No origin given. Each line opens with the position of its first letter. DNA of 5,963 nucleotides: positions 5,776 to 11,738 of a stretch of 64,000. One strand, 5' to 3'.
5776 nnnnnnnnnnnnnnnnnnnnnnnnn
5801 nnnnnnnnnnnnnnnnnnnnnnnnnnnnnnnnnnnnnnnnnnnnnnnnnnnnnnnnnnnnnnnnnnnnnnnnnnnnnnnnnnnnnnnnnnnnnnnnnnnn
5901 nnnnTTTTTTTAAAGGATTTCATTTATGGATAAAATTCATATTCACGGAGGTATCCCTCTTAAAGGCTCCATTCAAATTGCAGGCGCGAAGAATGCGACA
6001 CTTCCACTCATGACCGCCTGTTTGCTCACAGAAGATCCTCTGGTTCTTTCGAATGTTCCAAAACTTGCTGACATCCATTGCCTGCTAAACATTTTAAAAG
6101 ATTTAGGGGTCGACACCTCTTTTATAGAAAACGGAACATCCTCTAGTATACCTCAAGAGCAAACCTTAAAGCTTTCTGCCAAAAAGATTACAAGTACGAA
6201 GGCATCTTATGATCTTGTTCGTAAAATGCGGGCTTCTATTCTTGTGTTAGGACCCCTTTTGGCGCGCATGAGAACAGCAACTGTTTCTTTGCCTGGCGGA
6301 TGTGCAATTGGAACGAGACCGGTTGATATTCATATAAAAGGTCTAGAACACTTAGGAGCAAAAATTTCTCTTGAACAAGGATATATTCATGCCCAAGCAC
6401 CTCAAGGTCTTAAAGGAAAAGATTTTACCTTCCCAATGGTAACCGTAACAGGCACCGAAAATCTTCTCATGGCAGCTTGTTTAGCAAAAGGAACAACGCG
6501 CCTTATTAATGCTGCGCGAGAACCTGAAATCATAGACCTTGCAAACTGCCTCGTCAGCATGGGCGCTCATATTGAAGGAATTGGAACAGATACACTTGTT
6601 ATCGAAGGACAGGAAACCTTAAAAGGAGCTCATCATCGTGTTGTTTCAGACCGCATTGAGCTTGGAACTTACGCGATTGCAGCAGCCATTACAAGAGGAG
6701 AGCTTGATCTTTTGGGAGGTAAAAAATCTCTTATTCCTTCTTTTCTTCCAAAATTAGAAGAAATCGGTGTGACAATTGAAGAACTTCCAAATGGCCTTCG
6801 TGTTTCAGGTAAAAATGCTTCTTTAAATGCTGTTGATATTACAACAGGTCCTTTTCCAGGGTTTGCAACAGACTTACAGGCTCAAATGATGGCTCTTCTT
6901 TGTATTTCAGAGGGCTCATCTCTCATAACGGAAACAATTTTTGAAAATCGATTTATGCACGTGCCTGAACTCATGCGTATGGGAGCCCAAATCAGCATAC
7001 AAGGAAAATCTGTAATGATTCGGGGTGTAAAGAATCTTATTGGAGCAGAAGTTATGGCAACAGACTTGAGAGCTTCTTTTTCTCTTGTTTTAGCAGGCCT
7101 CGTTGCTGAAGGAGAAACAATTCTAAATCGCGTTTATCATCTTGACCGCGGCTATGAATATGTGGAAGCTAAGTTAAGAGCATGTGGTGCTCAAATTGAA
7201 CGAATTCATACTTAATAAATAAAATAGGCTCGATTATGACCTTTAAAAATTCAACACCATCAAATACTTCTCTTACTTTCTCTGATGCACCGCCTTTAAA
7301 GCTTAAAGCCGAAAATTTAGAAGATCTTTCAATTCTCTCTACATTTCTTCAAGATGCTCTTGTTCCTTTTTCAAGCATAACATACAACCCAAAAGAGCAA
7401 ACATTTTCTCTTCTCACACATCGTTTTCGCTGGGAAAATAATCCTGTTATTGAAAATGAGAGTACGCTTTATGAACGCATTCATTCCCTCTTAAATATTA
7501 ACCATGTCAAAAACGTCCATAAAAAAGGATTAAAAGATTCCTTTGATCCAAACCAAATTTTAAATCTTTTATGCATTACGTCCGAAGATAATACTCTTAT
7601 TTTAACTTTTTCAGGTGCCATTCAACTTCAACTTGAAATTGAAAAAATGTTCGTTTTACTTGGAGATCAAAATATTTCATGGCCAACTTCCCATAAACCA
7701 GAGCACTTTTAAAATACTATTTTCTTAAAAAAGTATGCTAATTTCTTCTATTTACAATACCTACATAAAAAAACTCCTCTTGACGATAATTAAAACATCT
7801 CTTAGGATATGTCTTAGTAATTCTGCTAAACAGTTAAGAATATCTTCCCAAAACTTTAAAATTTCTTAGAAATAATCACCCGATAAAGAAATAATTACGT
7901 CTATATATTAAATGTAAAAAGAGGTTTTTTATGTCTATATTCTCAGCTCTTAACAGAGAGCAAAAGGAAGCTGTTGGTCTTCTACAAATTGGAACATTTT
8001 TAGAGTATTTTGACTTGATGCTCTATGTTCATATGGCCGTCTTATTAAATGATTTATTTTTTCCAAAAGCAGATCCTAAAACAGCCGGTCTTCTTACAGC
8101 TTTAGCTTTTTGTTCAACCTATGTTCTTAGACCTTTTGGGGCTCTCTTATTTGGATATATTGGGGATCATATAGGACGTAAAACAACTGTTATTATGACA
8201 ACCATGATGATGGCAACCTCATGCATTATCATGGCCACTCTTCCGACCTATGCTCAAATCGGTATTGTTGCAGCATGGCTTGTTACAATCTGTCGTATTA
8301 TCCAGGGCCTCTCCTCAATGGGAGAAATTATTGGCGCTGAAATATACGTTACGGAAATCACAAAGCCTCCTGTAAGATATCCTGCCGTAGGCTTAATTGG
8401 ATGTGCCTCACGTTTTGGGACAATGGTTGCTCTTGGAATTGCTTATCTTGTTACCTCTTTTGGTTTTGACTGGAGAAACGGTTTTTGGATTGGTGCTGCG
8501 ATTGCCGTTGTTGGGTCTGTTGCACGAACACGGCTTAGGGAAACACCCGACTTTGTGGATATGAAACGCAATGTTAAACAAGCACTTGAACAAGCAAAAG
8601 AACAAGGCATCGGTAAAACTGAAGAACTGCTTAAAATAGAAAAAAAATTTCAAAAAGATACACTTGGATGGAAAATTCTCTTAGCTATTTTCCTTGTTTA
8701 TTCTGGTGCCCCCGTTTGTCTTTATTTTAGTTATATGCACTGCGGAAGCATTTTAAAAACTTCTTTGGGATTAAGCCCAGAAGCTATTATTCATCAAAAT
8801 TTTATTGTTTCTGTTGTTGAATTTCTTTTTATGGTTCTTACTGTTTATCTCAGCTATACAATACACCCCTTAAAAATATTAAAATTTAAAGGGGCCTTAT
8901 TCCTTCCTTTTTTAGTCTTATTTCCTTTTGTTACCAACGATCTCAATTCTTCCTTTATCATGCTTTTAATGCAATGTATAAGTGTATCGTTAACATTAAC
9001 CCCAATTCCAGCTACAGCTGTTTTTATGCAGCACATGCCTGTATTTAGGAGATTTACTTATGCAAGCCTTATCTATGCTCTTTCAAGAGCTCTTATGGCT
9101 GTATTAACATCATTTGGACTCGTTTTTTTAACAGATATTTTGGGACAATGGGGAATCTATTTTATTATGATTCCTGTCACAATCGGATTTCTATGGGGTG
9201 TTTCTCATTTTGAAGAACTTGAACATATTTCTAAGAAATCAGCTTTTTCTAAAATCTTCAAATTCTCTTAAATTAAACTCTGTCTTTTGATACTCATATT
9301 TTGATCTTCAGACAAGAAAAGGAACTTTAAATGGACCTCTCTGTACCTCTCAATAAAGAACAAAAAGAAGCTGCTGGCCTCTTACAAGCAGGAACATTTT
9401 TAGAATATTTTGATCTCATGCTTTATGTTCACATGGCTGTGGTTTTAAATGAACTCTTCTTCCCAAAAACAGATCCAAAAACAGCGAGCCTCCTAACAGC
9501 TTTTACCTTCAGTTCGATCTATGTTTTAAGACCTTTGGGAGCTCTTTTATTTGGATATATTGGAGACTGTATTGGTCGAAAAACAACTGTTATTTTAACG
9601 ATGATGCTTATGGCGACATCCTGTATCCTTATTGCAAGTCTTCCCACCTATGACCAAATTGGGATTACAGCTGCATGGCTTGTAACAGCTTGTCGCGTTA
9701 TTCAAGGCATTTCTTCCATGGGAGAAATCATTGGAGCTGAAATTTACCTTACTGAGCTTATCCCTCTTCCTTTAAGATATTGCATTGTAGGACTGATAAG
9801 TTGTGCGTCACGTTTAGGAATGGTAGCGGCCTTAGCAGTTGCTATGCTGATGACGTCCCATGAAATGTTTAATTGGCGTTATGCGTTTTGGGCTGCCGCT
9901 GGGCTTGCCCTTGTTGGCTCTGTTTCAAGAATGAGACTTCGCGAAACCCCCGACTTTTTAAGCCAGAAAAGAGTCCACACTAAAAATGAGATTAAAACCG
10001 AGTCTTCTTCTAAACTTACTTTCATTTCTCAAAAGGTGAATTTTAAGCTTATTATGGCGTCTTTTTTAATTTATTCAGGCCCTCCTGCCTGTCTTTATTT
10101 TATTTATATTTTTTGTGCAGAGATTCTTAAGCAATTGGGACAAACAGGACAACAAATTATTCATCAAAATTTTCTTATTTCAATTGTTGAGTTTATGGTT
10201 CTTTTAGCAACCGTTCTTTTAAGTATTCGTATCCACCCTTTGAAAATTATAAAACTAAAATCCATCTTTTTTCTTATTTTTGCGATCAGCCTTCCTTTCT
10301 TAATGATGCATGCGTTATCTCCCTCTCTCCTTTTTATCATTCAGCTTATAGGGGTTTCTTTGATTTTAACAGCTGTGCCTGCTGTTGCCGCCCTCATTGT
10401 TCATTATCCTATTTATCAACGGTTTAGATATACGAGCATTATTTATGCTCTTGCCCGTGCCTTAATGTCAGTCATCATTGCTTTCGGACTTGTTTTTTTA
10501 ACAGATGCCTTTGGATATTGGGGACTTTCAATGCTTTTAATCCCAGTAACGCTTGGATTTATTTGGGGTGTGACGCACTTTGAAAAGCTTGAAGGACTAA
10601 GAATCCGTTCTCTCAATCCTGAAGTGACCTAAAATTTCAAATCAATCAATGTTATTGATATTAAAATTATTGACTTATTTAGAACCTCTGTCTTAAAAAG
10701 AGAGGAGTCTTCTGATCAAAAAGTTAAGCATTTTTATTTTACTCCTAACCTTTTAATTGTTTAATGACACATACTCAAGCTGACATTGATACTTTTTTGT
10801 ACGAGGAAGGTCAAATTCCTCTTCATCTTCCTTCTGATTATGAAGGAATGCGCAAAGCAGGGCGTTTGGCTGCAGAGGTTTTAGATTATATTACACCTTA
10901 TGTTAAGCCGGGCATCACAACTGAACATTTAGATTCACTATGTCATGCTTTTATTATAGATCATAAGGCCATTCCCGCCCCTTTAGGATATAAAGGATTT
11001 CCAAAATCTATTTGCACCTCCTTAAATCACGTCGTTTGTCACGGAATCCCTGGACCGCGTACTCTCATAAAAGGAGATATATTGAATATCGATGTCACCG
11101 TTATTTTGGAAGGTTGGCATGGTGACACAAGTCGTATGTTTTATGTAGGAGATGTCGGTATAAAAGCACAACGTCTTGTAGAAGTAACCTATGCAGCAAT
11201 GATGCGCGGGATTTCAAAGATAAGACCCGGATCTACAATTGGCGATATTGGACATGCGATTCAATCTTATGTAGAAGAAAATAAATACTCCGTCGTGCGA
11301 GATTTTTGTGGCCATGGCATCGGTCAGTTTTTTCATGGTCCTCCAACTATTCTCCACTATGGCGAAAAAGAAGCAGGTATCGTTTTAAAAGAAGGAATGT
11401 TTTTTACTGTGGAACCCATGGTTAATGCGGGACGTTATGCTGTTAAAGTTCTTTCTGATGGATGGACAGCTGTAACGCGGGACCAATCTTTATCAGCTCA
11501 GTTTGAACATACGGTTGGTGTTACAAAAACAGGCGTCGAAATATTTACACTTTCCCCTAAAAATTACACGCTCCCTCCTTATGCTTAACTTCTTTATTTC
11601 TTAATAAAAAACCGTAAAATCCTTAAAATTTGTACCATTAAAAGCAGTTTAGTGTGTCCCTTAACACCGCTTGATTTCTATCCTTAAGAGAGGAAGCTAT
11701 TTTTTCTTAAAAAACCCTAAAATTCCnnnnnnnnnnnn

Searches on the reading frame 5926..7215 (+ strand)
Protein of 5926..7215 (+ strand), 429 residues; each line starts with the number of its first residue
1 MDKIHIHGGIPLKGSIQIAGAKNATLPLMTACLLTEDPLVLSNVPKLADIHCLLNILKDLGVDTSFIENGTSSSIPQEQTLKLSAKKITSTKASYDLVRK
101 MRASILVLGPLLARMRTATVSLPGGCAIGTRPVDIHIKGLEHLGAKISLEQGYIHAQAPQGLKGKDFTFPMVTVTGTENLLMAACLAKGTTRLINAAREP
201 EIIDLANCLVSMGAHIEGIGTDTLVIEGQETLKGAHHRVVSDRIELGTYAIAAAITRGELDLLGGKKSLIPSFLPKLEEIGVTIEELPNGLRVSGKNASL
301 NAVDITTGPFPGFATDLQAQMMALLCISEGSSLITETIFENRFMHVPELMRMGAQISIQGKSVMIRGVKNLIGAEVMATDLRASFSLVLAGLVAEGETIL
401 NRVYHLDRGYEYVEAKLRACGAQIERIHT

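Call 24: search_protein_families(library=pfam, proteins=[L082:7999-9894:+, L082:3354-3692:-], max_evalue=0.0001)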
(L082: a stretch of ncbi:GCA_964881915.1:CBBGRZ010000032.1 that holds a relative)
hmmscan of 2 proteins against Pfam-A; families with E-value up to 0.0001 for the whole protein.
L082:7999-9894:+ (632 aa): 3 families
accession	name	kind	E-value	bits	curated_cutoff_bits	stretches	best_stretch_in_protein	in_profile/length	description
PF00551.24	Formyl_trans_N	-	2.6e-14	53.8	26.1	1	80-156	90-166/181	Formyl transferase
PF02911.23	Formyl_trans_C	-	2e-05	25.2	21.1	1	205-286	7-83/100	Formyl transferase, C-terminal domain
PF00668.25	Condensation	-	2.2e-05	23.8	30.6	0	544-583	417-456/456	Condensation domain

L082:3354-3692:- (112 aa): 1 family
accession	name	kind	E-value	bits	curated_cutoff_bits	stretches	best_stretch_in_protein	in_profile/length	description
PF01329.24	Pterin_4a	-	2.1e-26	92.3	26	1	17-106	2-90/91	Pterin 4 alpha carbinolamine dehydratase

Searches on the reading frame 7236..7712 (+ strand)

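Call 6: search_protein_families(library=pfam, proteins=[window:7236-7712:+], max_evalue=0.01)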
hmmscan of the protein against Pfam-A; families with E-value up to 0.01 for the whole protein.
window:7236-7712:+ (158 aa): 1 family
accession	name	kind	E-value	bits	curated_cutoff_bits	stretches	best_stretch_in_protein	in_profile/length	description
PF11164.13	DUF2948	-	1.7e-30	106.2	25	1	21-157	1-139/139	Protein of unknown function (DUF2948)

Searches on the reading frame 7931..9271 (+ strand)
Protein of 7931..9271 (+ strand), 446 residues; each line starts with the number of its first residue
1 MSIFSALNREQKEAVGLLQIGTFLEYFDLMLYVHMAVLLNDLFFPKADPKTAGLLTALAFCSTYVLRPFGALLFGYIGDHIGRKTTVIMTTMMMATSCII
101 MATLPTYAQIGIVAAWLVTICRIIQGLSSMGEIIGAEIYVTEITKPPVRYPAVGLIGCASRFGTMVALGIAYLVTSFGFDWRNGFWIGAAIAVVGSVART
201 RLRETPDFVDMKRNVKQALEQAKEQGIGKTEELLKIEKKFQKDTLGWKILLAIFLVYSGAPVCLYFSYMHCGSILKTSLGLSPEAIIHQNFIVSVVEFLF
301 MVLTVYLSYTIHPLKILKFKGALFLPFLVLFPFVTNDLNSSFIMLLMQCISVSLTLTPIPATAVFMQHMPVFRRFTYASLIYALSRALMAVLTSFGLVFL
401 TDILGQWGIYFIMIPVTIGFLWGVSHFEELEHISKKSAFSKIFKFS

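Call 6: search_protein_families(library=pfam, proteins=[window:7931-9271:+], max_evalue=0.01)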
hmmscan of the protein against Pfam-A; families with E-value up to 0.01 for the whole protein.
window:7931-9271:+ (446 aa): 2 families
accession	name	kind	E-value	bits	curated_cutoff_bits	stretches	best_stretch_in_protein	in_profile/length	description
PF07690.21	MFS_1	-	1.7e-23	83.6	33.4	1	21-392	4-345/347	Major Facilitator Superfamily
PF00083.30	Sugar_tr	-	1.2e-22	80.9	22.3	1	20-416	7-425/452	Sugar (and other) transporter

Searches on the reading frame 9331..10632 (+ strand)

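Call 34: search_protein_families(library=pfam, proteins=[window:9331-10632:+], max_evalue=0.00001)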
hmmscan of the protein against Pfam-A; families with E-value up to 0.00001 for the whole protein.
window:9331-10632:+ (433 aa): 2 families
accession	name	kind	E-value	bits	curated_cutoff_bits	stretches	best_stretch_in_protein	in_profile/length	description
PF07690.21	MFS_1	-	6.2e-18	65.3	33.4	1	48-382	30-345/347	Major Facilitator Superfamily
PF00083.30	Sugar_tr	-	5.7e-13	49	22.3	1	23-397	10-417/452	Sugar (and other) transporter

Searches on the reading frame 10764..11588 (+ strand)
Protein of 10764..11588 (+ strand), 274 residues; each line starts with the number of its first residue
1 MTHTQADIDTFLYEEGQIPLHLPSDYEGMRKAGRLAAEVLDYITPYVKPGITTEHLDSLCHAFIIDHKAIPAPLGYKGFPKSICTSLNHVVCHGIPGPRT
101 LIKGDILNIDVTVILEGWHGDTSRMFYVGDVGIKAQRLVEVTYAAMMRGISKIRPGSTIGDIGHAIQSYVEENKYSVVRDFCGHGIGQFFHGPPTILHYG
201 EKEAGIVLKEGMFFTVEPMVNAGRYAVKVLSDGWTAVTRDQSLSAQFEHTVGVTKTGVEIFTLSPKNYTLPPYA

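Call 34: search_protein_families(library=pfam, proteins=[window:10764-11588:+], max_evalue=0.00001)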
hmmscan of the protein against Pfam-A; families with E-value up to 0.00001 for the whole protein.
window:10764-11588:+ (274 aa): 1 family
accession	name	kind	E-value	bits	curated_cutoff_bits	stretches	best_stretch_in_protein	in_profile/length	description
PF00557.29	Peptidase_M24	-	6.7e-51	173.4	23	1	27-255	1-208/208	Metallopeptidase family M24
